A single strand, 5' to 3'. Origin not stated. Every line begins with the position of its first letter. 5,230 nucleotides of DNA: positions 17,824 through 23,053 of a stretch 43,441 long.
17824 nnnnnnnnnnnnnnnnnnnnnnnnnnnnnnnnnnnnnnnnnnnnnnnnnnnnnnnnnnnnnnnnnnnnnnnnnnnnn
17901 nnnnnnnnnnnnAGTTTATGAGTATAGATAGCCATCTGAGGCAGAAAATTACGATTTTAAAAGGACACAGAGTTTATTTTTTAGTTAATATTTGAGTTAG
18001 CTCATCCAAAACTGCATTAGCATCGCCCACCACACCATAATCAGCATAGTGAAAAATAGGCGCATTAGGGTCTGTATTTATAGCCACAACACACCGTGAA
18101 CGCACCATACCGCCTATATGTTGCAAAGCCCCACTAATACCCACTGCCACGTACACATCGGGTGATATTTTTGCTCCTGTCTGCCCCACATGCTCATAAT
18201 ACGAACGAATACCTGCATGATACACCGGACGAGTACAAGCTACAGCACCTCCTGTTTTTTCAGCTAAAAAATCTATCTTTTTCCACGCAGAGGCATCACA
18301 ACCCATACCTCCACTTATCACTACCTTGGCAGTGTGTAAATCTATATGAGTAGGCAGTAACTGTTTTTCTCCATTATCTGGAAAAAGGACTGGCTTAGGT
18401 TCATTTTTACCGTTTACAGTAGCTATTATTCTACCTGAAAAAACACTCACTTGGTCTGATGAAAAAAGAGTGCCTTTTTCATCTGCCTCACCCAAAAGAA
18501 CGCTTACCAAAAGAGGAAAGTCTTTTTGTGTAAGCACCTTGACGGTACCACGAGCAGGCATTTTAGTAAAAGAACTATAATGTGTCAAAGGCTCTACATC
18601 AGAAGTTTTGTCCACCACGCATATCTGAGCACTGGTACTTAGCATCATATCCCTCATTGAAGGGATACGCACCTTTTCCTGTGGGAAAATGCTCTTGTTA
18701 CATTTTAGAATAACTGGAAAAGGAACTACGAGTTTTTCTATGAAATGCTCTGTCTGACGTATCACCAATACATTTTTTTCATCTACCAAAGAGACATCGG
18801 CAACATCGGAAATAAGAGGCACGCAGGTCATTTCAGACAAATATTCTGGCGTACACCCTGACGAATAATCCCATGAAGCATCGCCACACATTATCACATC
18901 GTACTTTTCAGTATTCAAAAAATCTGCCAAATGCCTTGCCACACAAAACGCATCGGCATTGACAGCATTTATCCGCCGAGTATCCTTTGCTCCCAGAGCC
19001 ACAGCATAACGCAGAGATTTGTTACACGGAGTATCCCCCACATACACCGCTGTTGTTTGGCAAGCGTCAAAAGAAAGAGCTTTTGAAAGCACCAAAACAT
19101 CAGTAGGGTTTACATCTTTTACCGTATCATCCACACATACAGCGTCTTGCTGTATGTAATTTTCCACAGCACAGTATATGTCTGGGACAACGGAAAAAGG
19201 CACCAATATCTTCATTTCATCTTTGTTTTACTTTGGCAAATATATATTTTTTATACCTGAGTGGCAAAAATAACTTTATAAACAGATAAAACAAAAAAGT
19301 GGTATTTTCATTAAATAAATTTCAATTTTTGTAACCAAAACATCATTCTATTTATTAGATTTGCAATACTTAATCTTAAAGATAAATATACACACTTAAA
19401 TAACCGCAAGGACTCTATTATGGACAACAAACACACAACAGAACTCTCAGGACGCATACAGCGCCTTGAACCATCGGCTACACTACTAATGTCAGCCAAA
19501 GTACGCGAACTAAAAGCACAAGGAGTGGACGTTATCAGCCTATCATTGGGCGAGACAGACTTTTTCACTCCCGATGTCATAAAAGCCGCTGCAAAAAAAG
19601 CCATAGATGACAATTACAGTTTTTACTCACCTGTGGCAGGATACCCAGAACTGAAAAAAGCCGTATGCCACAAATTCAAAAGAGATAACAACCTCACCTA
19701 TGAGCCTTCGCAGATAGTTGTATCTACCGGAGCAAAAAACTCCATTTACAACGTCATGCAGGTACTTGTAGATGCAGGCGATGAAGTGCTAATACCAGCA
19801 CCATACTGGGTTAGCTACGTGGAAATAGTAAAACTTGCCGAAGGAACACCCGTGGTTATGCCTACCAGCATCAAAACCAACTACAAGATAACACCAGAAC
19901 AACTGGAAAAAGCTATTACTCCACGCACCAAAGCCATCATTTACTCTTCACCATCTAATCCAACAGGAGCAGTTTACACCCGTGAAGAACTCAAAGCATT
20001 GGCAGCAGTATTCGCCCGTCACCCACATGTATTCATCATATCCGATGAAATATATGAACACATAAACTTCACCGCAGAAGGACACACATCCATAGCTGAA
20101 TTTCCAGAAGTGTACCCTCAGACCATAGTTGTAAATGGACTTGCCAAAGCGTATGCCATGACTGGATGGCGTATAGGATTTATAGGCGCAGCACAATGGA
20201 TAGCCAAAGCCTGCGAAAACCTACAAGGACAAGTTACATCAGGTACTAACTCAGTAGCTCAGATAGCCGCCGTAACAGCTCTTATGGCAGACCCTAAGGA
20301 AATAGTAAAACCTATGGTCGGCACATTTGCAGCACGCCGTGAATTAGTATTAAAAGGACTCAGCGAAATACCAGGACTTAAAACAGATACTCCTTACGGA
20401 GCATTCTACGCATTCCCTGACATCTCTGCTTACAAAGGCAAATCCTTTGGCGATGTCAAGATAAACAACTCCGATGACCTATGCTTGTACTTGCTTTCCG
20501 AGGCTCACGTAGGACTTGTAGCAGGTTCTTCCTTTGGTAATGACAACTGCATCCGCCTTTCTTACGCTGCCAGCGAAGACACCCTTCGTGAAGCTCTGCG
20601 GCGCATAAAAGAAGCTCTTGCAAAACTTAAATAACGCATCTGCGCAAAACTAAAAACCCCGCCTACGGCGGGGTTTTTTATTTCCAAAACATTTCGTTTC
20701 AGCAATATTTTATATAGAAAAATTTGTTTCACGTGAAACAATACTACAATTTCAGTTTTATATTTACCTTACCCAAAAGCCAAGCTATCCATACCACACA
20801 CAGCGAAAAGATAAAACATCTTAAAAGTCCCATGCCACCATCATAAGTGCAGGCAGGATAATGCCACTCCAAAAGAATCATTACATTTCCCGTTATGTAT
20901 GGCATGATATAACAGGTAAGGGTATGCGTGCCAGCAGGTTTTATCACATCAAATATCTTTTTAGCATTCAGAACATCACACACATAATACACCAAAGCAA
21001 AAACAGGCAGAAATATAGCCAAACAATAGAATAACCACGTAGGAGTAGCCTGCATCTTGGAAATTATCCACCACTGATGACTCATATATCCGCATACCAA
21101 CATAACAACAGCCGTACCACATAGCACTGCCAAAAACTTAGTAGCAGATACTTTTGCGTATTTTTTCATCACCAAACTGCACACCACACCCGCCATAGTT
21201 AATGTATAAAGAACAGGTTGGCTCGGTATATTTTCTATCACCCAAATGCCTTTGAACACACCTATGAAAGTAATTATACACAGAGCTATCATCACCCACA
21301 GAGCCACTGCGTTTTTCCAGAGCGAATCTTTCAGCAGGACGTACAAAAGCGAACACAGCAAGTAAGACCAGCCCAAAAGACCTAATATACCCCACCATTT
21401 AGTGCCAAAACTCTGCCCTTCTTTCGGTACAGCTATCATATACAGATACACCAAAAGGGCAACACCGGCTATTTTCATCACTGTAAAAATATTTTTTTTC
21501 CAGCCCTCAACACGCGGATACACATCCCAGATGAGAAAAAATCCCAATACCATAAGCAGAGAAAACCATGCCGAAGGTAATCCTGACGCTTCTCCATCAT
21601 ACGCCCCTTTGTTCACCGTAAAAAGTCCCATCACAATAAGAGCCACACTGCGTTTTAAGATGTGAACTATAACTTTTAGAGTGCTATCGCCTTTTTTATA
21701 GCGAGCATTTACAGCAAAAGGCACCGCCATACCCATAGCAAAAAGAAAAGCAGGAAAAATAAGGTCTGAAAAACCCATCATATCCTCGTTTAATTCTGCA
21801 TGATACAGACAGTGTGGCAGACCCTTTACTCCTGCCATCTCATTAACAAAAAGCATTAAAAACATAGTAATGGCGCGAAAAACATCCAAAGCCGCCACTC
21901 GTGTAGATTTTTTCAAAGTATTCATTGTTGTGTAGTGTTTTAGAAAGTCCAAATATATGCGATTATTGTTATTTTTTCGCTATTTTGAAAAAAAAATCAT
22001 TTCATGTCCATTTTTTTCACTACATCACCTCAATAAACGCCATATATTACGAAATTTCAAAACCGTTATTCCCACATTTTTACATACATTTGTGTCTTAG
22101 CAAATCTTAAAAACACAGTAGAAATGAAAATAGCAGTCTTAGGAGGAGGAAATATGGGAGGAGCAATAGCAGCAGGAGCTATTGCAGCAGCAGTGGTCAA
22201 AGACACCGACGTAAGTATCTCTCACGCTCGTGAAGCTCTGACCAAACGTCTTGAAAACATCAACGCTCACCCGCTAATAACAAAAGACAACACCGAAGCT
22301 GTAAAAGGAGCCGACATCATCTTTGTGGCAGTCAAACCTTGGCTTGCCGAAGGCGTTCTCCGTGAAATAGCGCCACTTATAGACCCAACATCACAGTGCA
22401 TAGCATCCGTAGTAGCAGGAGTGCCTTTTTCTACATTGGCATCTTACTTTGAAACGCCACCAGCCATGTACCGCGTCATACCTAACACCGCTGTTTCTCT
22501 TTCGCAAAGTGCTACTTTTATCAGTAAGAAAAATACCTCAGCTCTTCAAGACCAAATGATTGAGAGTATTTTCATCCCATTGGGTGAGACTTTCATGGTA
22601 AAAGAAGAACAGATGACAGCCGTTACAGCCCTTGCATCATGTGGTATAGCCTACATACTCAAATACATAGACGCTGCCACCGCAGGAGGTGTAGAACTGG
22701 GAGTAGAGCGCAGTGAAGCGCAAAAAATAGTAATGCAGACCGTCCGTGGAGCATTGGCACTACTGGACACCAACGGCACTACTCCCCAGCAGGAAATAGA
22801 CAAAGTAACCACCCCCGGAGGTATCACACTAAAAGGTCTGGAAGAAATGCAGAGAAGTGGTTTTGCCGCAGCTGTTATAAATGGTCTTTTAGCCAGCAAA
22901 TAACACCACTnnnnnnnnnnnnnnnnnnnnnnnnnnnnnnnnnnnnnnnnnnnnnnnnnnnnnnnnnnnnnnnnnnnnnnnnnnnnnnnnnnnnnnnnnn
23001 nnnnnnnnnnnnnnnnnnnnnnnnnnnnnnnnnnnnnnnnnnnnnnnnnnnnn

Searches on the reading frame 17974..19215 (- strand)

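Call 10: search_protein_families(library=pfam, proteins=[window:17974-19215:-], max_evalue=0.01)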
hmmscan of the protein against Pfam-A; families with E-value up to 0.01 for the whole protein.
window:17974-19215:- (413 aa): 3 families
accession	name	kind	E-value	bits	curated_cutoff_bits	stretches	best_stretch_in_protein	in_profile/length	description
PF00766.25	ETF_alpha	-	2.7e-24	85.4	27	1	292-370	1-80/81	Electron transfer flavoprotein FAD-binding domain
PF01012.27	ETF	-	6.2e-13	49.4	26.7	1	27-193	4-168/181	Electron transfer flavoprotein domain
PF00205.28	TPP_enzyme_M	-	0.00078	19.6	30.4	0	296-406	12-137/137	Thiamine pyrophosphate enzyme, central domain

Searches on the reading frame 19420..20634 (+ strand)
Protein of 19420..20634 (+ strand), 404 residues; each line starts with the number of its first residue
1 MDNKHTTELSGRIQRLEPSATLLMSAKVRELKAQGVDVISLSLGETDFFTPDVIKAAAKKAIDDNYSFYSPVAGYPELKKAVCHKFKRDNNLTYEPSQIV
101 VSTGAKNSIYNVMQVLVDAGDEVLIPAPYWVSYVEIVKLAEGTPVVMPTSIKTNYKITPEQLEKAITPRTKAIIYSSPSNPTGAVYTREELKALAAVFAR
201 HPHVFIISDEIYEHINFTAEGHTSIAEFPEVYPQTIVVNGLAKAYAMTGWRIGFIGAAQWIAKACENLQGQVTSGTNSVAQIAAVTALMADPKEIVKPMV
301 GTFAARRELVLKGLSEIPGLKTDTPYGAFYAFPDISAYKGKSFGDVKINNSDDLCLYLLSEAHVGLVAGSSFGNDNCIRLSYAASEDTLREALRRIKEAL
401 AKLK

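Call 10: search_protein_families(library=pfam, proteins=[window:19420-20634:+], max_evalue=0.01)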
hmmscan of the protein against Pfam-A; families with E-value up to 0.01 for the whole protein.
window:19420-20634:+ (404 aa): 6 families
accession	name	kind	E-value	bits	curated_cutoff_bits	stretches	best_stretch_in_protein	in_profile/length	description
PF00155.27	Aminotran_1_2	-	1.2e-74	252.1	19.7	1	37-396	2-361/361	Aminotransferase class I and II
PF01041.23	DegT_DnrJ_EryC1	-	2.1e-08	34.2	19.8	1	99-186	43-126/360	DegT/DnrJ/EryC1/StrS aminotransferase family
PF00266.25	Aminotran_5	-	1.9e-05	24.3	21.5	1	97-195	62-165/371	Aminotransferase class-V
PF01053.26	Cys_Met_Meta_PP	-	0.0005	19.2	27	1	99-186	71-154/381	Cys/Met metabolism PLP-dependent enzyme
PF12897.13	Asp_aminotransf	-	0.0012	18.2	27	1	178-286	182-294/421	Aspartate amino-transferase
PF00082.27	Peptidase_S8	-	0.0066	16.2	21.8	0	19-132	94-172/288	Subtilase family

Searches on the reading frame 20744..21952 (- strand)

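Call 10: search_protein_families(library=pfam, proteins=[window:20744-21952:-], max_evalue=0.01)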
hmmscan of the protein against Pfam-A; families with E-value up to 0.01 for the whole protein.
window:20744-21952:- (402 aa): 1 family
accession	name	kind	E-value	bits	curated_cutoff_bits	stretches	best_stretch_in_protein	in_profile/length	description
PF16401.11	DUF5009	-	1.6e-13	51.1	25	1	19-223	2-214/260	Domain of unknown function (DUF5009)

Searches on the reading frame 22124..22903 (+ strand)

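Call 10: search_protein_families(library=pfam, proteins=[window:22124-22903:+], max_evalue=0.01)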
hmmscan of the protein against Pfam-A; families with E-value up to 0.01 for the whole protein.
window:22124-22903:+ (259 aa): 5 families
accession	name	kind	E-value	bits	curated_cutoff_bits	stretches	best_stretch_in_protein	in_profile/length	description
PF14748.11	P5CR_dimer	-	5.3e-29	101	25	1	161-257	1-97/105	Pyrroline-5-carboxylate reductase dimerisation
PF03807.23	F420_oxidored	-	6.1e-13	49.6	21.6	1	2-85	1-80/94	NADP oxidoreductase coenzyme F420-dependent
PF01210.29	NAD_Gly3P_dh_N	-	9e-05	22.9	23.1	1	2-100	1-106/158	NAD-dependent glycerol-3-phosphate dehydrogenase N-terminus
PF02558.23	ApbA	-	0.008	16.2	22.2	0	3-90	1-94/150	Ketopantoate reductase PanE/ApbA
PF03446.21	NAD_binding_2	-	0.0094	16.4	21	0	2-71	1-64/161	NAD binding domain of 6-phosphogluconate dehydrogenase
